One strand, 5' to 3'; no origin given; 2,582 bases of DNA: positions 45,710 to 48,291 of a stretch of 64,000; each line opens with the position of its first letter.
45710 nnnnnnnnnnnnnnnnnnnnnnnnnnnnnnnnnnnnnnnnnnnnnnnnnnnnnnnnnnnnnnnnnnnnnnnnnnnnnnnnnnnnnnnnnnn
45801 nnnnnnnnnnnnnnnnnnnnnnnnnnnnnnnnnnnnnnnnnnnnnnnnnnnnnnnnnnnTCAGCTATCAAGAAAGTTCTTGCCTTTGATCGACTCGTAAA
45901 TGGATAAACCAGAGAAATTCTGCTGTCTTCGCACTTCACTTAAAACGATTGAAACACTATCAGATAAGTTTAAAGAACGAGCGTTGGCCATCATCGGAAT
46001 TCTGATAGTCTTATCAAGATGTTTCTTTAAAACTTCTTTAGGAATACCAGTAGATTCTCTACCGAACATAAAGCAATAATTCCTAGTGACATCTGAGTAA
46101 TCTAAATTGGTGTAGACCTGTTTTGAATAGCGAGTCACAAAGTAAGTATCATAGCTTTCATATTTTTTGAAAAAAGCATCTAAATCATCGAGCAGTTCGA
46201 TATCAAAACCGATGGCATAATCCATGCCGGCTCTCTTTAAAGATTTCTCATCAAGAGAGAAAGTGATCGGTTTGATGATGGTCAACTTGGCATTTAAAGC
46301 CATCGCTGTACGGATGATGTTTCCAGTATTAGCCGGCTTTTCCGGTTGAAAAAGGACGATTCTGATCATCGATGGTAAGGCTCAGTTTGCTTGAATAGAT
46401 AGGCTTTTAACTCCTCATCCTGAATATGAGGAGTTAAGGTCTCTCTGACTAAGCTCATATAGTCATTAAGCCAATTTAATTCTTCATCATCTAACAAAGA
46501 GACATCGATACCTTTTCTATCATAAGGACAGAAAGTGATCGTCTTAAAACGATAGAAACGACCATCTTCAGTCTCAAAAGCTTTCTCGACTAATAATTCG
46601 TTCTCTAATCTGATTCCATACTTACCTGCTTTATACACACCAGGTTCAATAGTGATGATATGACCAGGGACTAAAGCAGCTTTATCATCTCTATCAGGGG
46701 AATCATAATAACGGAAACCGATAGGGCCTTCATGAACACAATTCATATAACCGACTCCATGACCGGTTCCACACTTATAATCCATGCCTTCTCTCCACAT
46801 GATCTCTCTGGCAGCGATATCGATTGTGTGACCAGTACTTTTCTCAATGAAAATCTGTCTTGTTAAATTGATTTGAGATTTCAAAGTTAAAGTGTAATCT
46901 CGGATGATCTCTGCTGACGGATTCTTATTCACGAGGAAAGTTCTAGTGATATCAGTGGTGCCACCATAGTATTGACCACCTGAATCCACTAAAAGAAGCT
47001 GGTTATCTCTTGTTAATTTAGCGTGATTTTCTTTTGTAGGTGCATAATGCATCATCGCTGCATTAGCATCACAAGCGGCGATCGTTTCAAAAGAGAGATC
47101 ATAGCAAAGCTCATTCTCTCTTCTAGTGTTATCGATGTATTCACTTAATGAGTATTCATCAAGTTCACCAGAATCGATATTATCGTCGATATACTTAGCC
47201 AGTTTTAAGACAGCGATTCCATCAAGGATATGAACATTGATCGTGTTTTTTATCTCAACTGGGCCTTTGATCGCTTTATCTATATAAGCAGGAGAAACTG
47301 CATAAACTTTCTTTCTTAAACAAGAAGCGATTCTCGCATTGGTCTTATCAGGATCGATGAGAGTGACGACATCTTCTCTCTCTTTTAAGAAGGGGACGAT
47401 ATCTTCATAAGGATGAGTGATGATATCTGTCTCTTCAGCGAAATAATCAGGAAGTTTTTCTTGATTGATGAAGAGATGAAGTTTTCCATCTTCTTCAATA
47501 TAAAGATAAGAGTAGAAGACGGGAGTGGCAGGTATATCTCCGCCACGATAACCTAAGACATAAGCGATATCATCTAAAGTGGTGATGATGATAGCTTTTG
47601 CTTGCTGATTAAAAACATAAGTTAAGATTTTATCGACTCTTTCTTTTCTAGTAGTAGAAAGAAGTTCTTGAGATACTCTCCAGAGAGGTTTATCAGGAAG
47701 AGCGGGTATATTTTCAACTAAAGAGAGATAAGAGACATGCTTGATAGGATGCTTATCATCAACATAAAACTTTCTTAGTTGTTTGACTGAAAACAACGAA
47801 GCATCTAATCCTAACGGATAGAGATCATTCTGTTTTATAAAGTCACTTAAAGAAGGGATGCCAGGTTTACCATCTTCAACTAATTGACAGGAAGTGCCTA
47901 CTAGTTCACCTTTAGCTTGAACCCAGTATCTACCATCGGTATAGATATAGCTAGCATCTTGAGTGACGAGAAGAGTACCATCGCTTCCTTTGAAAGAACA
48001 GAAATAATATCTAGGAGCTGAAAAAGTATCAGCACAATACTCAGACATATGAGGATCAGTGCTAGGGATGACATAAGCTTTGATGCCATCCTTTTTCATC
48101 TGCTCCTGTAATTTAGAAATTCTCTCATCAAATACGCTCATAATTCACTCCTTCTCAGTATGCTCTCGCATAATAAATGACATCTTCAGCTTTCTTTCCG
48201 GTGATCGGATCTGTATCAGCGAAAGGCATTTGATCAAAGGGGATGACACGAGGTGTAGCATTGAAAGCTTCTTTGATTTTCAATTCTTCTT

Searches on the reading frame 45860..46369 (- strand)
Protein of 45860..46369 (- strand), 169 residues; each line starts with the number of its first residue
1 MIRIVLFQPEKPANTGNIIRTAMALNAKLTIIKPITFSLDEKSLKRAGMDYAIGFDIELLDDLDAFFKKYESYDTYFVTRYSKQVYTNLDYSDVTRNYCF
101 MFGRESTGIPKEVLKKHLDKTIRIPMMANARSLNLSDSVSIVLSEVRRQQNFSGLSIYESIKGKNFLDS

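Call 6: search_protein_families(library=ncbifam, proteins=[window:45860-46369:-])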
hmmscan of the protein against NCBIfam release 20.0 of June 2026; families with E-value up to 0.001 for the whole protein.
window:45860-46369:- (169 aa): 11 families
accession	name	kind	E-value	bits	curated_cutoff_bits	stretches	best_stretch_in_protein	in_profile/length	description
TIGR00185.1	tRNA_yibK_trmL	equivalog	1.1e-42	145.6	190.6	1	1-155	1-153/154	tRNA (uridine(34)/cytosine(34)/5-carboxymethylaminomethyluridine(34)-2'-O)-methyltransferase TrmL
NF007683.0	PRK10358.1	equivalog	1.4e-31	109.5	282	1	1-155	1-153/157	tRNA (uridine(34)/cytosine(34)/5-carboxymethylaminomethyluridine(34)-2'-O)-methyltransferase TrmL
TIGR00186.1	rRNA_methyl_3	equivalog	1.1e-14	54.5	160.15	1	9-149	101-239/240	23S rRNA (guanosine(2251)-2'-O)-methyltransferase RlmB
NF008295.0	PRK11081.1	equivalog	5.2e-11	42.5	227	1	6-156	24-171/230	tRNA (guanosine(18)-2'-O)-methyltransferase TrmH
TIGR00050.1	rRNA_methyl_1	subfamily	5.5e-11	42.8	167.15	1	1-152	4-159/233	TrmJ/YjtD family RNA methyltransferase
NF000477.1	NshR_TsnR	equivalog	4.3e-10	39.4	425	1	13-152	128-265/266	NshR/TsnR family 23S rRNA methyltransferase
NF041077.1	tRNAmeth_TrmJ_Sulfolob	equivalog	2.8e-09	36.9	350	1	1-151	1-156/229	tRNA (cytidine-2'-O-)-methyltransferase TrmJ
NF000035.1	nosihep_NshR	exception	5.8e-08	32.5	500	1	13-152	128-265/274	NshR family nosiheptide/thiostrepton resistance 23S rRNA methyltransferase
NF007752.0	PRK10433.1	equivalog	4e-06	26.5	212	1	86-142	95-151/228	tRNA/rRNA methyltransferase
NF008386.0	PRK11181.1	equivalog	3.2e-05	23.3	366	1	85-151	178-243/244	23S rRNA (guanosine(2251)-2'-O)-methyltransferase RlmB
NF008117.0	PRK10864.1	equivalog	9.5e-05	21.8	267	1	48-151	245-343/344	tRNA/rRNA methyltransferase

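Call 9: find_homologous_proteins(query=window:45860-46369:-, max_evalue=1e-20)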
Query window:45860-46369:- (169 aa): 5562 proteins with E <= 1e-20 among 8000 candidates; the best 120 are listed.
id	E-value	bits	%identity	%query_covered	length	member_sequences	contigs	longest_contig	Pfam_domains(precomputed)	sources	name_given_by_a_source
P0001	1.3e-104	365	100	100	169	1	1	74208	PF00588.25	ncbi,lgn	-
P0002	8.6e-92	323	87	99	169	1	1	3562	PF00588.25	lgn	-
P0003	3.1e-71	256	70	99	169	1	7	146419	PF00588.25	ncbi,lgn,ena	-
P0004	8.2e-71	255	69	99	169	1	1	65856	PF00588.25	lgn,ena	-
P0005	8.2e-71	255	69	99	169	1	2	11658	PF00588.25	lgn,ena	-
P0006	5.9e-70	252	68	99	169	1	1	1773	PF00588.25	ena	-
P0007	3.2e-69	250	68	99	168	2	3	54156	PF00588.25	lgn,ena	-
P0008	7.7e-69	249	69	99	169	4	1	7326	PF00588.25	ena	-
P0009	2.6e-65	237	66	99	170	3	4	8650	PF00588.25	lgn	-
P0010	2.8e-65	237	66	99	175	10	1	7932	PF00588.25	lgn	-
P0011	3.9e-65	237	66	99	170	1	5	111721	PF00588.25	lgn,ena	-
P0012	4.7e-64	233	64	100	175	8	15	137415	PF00588.25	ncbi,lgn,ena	-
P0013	1.0e-63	232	63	99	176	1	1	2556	PF00588.25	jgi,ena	-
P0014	3.2e-63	230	66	99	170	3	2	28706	PF00588.25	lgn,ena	-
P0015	6.3e-63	229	65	99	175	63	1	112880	PF00588.25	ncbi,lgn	-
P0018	8.3e-63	229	66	99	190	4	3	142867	PF00588.25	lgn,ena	-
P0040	2.3e-60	221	61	98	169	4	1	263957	PF00588.25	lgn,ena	-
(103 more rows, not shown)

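Call 11: find_related_loci(query=A1, collection=genome_contigs, flank=3000)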
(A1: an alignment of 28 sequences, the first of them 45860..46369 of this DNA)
Query A1 (169 aa) in genome_contigs; peptide patterns used: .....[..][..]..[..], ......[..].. (x = any residue, [..] = any of these).
600 stretches matched a pattern (row limit reached: there are more); 598 encode a relative of the query (tblastn E <= 1e-3); the best 80 are kept; 80 distinct loci.
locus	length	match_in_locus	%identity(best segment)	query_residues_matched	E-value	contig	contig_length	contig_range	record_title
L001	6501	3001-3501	66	1-167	6e-72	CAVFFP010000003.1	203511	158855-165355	bacterium isolate G02614-L1_cleanbin_000026 genome assembly, contig: Spades_G02614-L1_contig_19, whole genome shotgun se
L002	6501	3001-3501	63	1-167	3e-69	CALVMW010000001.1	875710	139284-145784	MAG: uncultured Bacilli bacterium isolate BRZ_BN__bin7 genome assembly, contig: BRZ_BN__NODE_1_length_875710_cov_206.206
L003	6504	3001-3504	57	1-168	4e-62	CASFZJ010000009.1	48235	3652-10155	uncultured bacterium isolate O80_L2_310310_idba_bin.52 genome assembly, contig: O80_L2_310310_idba_bin.52.fa_scaffold_37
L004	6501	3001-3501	57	1-167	3e-60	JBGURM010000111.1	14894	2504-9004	MAG: Bacilli bacterium isolate ruminal_MAG_116 ruminal_MAG_116_contig_0115, whole genome shotgun sequence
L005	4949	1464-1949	57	1-162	8e-60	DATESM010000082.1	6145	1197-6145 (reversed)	MAG TPA_asm: Bacilli bacterium isolate SMAG_U9101 k141_643919, whole genome shotgun sequence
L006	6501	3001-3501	54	1-167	5e-57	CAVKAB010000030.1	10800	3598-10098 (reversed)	Bacteroidaceae bacterium isolate H07658-L1_cleanbin_000012 genome assembly, contig: Spades_H07658-L1_contig_1411, whole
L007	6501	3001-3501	53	1-167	1e-56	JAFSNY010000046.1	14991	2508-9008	MAG: Bacilli bacterium isolate RGIG3315 Goat_Reticulum-5__c423105, whole genome shotgun sequence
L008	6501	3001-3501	51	1-167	2e-56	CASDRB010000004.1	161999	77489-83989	uncultured bacterium isolate SI.B26.metabat-bins.28 genome assembly, contig: SI.B26.metabat-bins.28.fa_k141_125119, whol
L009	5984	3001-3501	53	1-167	5e-56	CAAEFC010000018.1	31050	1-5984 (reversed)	MAG TPA_asm: Bacilli bacterium, isolate HGM10897, WGS project CAAEFC010000000 data, contig: ERS396532_100_k85_21370, who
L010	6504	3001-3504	51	1-168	3e-55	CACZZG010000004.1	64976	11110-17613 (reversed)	MAG: uncultured Erysipelotrichaceae bacterium isolate RUG13091 genome assembly, contig: RUG13091_asm_4, whole genome sho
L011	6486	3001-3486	52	1-162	1e-54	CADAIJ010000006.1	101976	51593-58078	MAG: uncultured Erysipelotrichaceae bacterium isolate RUG13318 genome assembly, contig: RUG13318_asm_6, whole genome sho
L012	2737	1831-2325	52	2-167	2e-54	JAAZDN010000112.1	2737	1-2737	MAG: Erysipelothrix sp. isolate AS09scLD_16 371234_AS09, whole genome shotgun sequence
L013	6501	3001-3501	51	1-167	1e-53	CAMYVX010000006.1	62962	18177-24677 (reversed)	MAG TPA_asm: uncultured Bacillales bacterium isolate SRR10912535_bin.26_metaWRAP_v1.3_MAG genome assembly, contig: ERZ14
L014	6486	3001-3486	50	1-162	3e-50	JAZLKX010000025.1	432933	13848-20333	MAG: Bacilli bacterium isolate T1900044958_TA20190014.MAGScoT_cleanbin_000039 SGB_3889_k141_460541, whole genome shotgun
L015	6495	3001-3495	49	1-167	7e-47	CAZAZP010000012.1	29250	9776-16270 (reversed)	MAG TPA_asm: uncultured Erysipelotrichaceae bacterium isolate SRP192927_co2_827 genome assembly, contig: NODE_2088_lengt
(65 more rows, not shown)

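Call 12: find_encoding_contigs(protein=P0002, flank=3000, max_places=4)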
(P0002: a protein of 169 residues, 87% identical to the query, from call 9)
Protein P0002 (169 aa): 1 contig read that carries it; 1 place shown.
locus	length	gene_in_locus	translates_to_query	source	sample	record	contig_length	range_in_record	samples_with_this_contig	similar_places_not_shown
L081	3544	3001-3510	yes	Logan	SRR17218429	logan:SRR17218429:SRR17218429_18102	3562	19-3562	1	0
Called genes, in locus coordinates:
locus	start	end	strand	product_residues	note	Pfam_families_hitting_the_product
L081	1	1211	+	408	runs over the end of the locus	?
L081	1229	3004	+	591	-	PF01321:Creatinase_N, PF16189:Creatinase_N_2, PF00557:Peptidase_M24, PF16188:Peptidase_M24_C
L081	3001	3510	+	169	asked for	PF00588:SpoU_methylase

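Call 19: find_encoding_contigs(protein=P0003, flank=2500, max_places=3)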
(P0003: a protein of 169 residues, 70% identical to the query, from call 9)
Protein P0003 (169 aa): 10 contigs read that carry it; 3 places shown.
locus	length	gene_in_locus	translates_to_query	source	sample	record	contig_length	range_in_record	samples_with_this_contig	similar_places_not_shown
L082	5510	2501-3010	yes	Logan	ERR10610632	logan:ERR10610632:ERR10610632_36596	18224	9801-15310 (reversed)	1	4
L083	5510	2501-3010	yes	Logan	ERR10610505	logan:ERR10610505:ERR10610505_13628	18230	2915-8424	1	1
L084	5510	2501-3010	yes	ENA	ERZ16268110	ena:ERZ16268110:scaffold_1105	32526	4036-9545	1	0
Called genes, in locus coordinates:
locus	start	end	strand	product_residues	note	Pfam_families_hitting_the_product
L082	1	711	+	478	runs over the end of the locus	PF00587:tRNA-synt_2b, PF03129:HGTP_anticodon, PF09180:ProRS-C_1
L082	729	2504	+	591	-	PF01321:Creatinase_N, PF16189:Creatinase_N_2, PF00557:Peptidase_M24, PF16188:Peptidase_M24_C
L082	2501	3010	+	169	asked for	PF00588:SpoU_methylase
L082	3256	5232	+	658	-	PF00456:Transketolase_N, PF02779:Transket_pyr, PF02780:Transketolase_C, PF22613:Transketolase_C_1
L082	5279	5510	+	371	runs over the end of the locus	-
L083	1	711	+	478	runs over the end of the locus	PF00587:tRNA-synt_2b, PF03129:HGTP_anticodon, PF09180:ProRS-C_1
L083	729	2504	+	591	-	PF01321:Creatinase_N, PF16189:Creatinase_N_2, PF00557:Peptidase_M24, PF16188:Peptidase_M24_C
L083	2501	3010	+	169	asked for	PF00588:SpoU_methylase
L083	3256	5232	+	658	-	PF00456:Transketolase_N, PF02779:Transket_pyr, PF02780:Transketolase_C, PF22613:Transketolase_C_1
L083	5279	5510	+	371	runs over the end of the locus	-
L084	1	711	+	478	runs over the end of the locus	PF00587:tRNA-synt_2b, PF03129:HGTP_anticodon, PF09180:ProRS-C_1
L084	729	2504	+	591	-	PF01321:Creatinase_N, PF16189:Creatinase_N_2, PF00557:Peptidase_M24, PF16188:Peptidase_M24_C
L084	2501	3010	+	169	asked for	PF00588:SpoU_methylase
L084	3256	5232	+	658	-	PF00456:Transketolase_N, PF02779:Transket_pyr, PF02780:Transketolase_C, PF22613:Transketolase_C_1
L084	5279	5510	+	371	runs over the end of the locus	-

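Call 20: find_encoding_contigs(protein=P0004, flank=2500, max_places=3)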
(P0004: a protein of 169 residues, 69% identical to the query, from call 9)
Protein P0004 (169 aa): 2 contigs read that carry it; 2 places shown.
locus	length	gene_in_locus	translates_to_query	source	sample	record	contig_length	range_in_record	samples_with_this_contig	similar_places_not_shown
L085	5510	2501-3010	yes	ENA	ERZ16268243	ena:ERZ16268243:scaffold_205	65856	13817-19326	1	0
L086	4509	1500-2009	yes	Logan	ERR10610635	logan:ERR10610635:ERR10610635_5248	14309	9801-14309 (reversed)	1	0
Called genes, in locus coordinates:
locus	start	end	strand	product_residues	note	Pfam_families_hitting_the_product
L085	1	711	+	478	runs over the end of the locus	PF00587:tRNA-synt_2b, PF03129:HGTP_anticodon, PF09180:ProRS-C_1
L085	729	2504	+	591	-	PF01321:Creatinase_N, PF16189:Creatinase_N_2, PF00557:Peptidase_M24, PF16188:Peptidase_M24_C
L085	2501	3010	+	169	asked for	PF00588:SpoU_methylase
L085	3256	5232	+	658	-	PF00456:Transketolase_N, PF02779:Transket_pyr, PF02780:Transketolase_C, PF22613:Transketolase_C_1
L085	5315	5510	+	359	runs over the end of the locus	-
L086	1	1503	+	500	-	?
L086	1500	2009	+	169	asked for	PF00588:SpoU_methylase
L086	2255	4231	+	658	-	PF00456:Transketolase_N, PF02779:Transket_pyr, PF02780:Transketolase_C, PF22613:Transketolase_C_1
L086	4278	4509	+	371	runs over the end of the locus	-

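Call 35: find_encoding_contigs(protein=P0007, flank=2500, max_places=1)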
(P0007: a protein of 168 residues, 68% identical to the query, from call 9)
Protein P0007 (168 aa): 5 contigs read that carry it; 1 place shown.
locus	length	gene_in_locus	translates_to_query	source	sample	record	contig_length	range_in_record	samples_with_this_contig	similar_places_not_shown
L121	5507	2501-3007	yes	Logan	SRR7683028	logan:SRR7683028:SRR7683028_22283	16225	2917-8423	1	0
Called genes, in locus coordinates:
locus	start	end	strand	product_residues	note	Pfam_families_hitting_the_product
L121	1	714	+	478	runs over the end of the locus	PF00587:tRNA-synt_2b, PF03129:HGTP_anticodon, PF09180:ProRS-C_1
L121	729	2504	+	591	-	PF01321:Creatinase_N, PF16189:Creatinase_N_2, PF00557:Peptidase_M24, PF16188:Peptidase_M24_C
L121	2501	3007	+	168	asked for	PF00588:SpoU_methylase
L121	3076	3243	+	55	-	-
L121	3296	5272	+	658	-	PF00456:Transketolase_N, PF00676:E1_dh (faint), PF02779:Transket_pyr, PF02780:Transketolase_C, PF22613:Transketolase_C_1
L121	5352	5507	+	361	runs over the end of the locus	-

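Call 36: find_encoding_contigs(protein=P0011, flank=2500, max_places=1)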
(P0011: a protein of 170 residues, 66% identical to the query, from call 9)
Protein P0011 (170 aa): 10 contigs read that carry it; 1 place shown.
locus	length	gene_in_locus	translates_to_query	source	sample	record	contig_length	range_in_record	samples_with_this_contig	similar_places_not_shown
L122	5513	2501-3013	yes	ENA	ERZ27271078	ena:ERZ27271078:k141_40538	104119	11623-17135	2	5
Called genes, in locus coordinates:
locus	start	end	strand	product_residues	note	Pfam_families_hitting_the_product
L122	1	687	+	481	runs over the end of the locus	PF00587:tRNA-synt_2b, PF03129:HGTP_anticodon, PF09180:ProRS-C_1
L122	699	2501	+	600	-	PF01321:Creatinase_N, PF16189:Creatinase_N_2, PF00557:Peptidase_M24, PF16188:Peptidase_M24_C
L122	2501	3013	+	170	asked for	PF00588:SpoU_methylase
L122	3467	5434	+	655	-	PF00456:Transketolase_N, PF02779:Transket_pyr, PF22613:Transketolase_C_1, PF02780:Transketolase_C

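Call 37: find_encoding_contigs(protein=P0012, flank=2500, max_places=1)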
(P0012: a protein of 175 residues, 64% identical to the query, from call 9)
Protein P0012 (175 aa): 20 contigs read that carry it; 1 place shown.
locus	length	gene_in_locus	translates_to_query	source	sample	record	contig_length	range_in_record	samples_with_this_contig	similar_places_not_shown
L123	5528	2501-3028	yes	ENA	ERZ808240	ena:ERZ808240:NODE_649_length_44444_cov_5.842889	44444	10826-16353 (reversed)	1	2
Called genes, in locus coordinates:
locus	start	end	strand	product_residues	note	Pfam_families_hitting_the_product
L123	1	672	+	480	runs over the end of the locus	PF00587:tRNA-synt_2b, PF03129:HGTP_anticodon, PF09180:ProRS-C_1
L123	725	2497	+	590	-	PF01321:Creatinase_N, PF16189:Creatinase_N_2, PF00557:Peptidase_M24, PF16188:Peptidase_M24_C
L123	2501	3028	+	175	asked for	PF00588:SpoU_methylase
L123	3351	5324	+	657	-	PF00456:Transketolase_N, PF02779:Transket_pyr, PF02780:Transketolase_C, PF22613:Transketolase_C_1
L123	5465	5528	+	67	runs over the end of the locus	-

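Call 38: find_encoding_contigs(protein=P0015, flank=2500, max_places=1)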
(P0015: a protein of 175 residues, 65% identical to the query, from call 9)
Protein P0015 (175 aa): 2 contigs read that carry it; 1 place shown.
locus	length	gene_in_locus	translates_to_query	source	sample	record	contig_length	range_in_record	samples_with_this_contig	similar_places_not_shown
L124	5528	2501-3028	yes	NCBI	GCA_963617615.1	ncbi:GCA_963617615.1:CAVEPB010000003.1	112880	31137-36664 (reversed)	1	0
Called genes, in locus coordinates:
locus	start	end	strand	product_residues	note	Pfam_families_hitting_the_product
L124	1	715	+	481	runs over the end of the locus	PF00587:tRNA-synt_2b, PF03129:HGTP_anticodon, PF09180:ProRS-C_1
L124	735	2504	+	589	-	PF01321:Creatinase_N, PF16189:Creatinase_N_2, PF00557:Peptidase_M24, PF16188:Peptidase_M24_C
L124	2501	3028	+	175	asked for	PF00588:SpoU_methylase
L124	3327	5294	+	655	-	PF00456:Transketolase_N, PF02779:Transket_pyr, PF22613:Transketolase_C_1, PF02780:Transketolase_C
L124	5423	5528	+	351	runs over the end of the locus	-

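Call 39: find_encoding_contigs(protein=P0018, flank=2500, max_places=1)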
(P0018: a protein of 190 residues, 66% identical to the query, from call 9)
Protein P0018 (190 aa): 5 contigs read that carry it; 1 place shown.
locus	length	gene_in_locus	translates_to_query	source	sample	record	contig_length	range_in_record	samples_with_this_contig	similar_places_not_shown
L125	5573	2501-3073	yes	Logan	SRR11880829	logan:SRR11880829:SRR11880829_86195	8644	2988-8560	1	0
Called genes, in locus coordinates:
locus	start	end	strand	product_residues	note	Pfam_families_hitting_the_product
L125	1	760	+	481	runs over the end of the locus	PF00587:tRNA-synt_2b, PF03129:HGTP_anticodon, PF09180:ProRS-C_1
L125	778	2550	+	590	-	PF01321:Creatinase_N, PF16189:Creatinase_N_2, PF00557:Peptidase_M24, PF16188:Peptidase_M24_C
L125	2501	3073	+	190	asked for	PF00588:SpoU_methylase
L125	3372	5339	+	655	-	PF00456:Transketolase_N, PF02779:Transket_pyr, PF22613:Transketolase_C_1, PF02780:Transketolase_C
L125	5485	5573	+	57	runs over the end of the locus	?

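Call 40: find_encoding_contigs(protein=P0040, flank=2500, max_places=1)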
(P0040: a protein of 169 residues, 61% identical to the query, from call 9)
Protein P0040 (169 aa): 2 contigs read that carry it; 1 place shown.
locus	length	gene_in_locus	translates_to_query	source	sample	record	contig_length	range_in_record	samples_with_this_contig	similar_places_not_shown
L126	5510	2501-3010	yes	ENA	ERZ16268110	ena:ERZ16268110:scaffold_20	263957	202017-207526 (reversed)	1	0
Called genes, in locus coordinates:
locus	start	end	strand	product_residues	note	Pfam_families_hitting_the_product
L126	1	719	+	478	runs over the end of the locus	PF00587:tRNA-synt_2b, PF03129:HGTP_anticodon, PF09180:ProRS-C_1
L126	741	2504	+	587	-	PF01321:Creatinase_N, PF16189:Creatinase_N_2, PF00557:Peptidase_M24, PF16188:Peptidase_M24_C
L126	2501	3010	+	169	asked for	PF00588:SpoU_methylase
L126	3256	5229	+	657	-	PF00456:Transketolase_N, PF02779:Transket_pyr, PF22613:Transketolase_C_1, PF02780:Transketolase_C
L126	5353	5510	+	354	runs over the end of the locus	-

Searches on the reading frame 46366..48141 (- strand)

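Call 6: search_protein_families(library=ncbifam, proteins=[window:46366-48141:-])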
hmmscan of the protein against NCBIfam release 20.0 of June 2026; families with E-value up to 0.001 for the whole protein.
window:46366-48141:- (591 aa): 5 families
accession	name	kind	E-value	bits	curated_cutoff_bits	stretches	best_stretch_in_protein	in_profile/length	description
NF007310.0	PRK09795.1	equivalog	6.7e-18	64.6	393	1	267-519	104-341/361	aminopeptidase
NF040821.1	dipep_PepQ_Arch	equivalog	5.1e-15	55.3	630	1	167-520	1-332/346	Xaa-Pro dipeptidase PepQ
NF008131.0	PRK10879.1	equivalog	1.7e-10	40.2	465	1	330-506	207-388/438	Xaa-Pro aminopeptidase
NF010133.0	PRK13607.1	equivalog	1.9e-09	36.9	339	1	347-415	210-276/443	Xaa-Pro dipeptidase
TIGR00500.1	met_pdase_I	equivalog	2.5e-06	27.2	171.35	1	316-505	28-206/247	type I methionyl aminopeptidase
